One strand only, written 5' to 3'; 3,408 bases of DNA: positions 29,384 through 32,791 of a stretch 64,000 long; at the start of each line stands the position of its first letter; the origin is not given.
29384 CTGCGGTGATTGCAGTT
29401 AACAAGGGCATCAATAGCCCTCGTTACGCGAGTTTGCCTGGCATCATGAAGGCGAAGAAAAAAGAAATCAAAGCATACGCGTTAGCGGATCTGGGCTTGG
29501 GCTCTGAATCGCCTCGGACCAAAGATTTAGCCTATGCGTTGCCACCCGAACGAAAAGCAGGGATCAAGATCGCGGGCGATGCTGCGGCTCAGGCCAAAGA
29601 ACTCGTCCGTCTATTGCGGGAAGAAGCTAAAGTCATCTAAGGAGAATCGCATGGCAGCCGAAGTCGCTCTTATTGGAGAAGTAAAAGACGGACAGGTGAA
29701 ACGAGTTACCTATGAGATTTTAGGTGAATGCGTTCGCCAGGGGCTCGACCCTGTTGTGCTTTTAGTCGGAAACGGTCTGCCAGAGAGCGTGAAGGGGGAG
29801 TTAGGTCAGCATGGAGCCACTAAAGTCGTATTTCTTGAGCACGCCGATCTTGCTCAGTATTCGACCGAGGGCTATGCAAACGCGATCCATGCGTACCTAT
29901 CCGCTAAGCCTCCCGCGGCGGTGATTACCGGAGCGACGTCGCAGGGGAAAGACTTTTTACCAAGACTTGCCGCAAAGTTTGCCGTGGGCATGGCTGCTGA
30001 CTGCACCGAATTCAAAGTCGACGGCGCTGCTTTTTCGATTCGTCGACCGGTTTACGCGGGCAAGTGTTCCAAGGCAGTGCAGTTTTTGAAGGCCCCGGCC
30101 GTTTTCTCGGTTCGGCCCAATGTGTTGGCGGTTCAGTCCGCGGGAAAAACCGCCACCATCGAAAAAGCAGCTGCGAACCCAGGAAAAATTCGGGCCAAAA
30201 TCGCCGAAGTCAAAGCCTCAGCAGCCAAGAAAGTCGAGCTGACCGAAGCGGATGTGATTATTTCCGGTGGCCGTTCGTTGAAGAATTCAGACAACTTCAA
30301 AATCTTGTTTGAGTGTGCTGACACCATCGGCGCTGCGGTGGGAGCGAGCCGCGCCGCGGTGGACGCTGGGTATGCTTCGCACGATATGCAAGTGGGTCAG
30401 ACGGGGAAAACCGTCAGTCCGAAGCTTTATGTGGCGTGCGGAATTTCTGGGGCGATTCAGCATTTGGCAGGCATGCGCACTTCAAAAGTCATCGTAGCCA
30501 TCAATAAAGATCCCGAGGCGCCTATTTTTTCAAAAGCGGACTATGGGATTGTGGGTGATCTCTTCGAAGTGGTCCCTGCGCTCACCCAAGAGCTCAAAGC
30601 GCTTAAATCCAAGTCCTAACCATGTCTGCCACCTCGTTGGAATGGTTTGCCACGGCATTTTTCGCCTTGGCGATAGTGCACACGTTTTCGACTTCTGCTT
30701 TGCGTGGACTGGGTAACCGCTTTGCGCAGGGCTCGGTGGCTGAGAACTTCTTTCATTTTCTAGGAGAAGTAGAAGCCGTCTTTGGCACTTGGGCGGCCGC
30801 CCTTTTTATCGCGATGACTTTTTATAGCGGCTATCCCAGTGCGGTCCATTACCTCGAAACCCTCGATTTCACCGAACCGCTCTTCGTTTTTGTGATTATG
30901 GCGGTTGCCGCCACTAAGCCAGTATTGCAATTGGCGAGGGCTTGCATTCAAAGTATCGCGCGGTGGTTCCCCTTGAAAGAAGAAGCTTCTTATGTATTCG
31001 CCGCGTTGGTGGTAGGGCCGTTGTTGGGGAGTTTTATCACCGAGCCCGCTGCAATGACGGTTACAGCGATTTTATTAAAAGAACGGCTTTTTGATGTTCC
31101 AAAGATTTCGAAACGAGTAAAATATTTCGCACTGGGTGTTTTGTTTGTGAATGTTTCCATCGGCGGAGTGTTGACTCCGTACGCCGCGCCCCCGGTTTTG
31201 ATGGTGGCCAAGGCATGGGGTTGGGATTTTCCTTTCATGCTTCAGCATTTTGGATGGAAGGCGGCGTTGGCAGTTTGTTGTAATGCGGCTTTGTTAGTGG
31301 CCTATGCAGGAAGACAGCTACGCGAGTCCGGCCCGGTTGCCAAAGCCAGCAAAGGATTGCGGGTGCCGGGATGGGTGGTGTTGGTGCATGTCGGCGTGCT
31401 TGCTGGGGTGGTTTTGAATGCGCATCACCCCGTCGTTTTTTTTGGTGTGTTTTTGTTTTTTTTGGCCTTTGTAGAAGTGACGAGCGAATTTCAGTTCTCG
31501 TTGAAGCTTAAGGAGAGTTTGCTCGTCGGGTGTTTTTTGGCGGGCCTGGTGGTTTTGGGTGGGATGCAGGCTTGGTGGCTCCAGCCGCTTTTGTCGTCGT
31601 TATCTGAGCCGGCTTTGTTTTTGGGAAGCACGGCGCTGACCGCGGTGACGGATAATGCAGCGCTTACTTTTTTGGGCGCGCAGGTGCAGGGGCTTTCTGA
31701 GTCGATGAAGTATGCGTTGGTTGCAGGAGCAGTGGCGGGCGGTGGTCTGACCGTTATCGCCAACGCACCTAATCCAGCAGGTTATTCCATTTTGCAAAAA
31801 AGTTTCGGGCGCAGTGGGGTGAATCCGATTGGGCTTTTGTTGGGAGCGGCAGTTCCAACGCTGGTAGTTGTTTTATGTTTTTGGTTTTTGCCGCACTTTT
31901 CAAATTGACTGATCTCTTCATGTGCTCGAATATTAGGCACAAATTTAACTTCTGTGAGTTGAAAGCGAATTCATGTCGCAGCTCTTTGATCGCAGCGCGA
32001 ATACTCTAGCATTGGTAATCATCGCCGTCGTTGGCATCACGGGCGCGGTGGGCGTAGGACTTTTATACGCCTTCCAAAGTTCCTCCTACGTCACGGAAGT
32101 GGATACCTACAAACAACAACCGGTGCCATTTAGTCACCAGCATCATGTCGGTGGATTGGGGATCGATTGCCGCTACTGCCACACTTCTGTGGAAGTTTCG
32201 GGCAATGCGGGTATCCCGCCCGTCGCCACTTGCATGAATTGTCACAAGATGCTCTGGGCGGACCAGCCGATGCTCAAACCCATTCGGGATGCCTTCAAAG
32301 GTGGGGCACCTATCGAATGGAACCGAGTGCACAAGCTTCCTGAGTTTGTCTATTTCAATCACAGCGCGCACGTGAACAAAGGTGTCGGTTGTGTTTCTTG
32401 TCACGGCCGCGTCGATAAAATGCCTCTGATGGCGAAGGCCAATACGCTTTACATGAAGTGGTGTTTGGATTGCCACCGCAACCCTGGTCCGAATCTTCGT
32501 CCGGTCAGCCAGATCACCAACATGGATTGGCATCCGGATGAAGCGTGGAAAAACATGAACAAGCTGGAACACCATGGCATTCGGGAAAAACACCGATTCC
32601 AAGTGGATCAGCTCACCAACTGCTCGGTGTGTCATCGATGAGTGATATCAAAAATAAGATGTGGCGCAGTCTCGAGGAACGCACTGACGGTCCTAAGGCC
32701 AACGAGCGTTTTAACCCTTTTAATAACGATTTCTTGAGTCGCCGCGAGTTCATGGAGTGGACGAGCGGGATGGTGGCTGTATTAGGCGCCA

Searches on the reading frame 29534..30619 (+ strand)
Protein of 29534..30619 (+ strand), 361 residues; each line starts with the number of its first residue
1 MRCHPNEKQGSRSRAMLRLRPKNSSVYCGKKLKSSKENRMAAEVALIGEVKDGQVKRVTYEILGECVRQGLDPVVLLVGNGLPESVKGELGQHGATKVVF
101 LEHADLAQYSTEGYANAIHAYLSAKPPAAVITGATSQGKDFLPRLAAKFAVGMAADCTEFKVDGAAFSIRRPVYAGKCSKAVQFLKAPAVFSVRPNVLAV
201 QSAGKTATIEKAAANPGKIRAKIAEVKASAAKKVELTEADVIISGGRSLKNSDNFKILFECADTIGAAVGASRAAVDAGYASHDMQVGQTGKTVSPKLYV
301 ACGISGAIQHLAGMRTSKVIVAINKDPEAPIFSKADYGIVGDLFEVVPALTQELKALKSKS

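Call 34: search_protein_families(library=pfam, proteins=[window:29534-30619:+], max_evalue=0.00001)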
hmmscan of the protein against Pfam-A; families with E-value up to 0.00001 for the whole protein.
window:29534-30619:+ (361 aa): 2 families
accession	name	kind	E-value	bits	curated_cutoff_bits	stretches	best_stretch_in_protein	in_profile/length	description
PF01012.27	ETF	-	1.4e-36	126.4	26.7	1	47-214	4-178/181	Electron transfer flavoprotein domain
PF00766.25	ETF_alpha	-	1.3e-35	121.7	27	1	235-315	1-81/81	Electron transfer flavoprotein FAD-binding domain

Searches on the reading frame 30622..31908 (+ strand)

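Call 34: search_protein_families(library=pfam, proteins=[window:30622-31908:+], max_evalue=0.00001)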
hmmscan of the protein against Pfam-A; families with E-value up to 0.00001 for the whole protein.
window:30622-31908:+ (428 aa): 1 family
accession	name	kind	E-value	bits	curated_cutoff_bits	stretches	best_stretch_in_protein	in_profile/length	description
PF07399.17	Na_H_antiport_3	-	5.6e-168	559.7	25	1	6-423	2-419/419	Putative Na+/H+ antiporter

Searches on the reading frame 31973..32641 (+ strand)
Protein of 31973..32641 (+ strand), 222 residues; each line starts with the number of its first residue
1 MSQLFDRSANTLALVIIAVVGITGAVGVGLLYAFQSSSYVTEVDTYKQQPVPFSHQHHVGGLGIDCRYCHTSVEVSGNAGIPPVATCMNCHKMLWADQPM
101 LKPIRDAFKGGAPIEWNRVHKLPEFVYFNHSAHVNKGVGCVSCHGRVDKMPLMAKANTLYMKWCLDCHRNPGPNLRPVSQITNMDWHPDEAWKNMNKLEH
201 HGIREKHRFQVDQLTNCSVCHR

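Call 34: search_protein_families(library=pfam, proteins=[window:31973-32641:+], max_evalue=0.00001)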
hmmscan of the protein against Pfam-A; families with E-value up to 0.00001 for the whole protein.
window:31973-32641:+ (222 aa): 3 families
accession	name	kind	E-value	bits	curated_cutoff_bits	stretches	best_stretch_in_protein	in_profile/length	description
PF02085.21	Cytochrom_CIII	-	6.4e-10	39.7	22.9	0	46-94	16-56/101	Class III cytochrome C family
PF14522.11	Cytochrome_C7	-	3.3e-09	36.9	24.8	0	126-222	1-67/67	Cytochrome c7 and related cytochrome c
PF14537.11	Cytochrom_c3_2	-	2.5e-08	34.7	25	0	132-221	1-78/79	Cytochrome c3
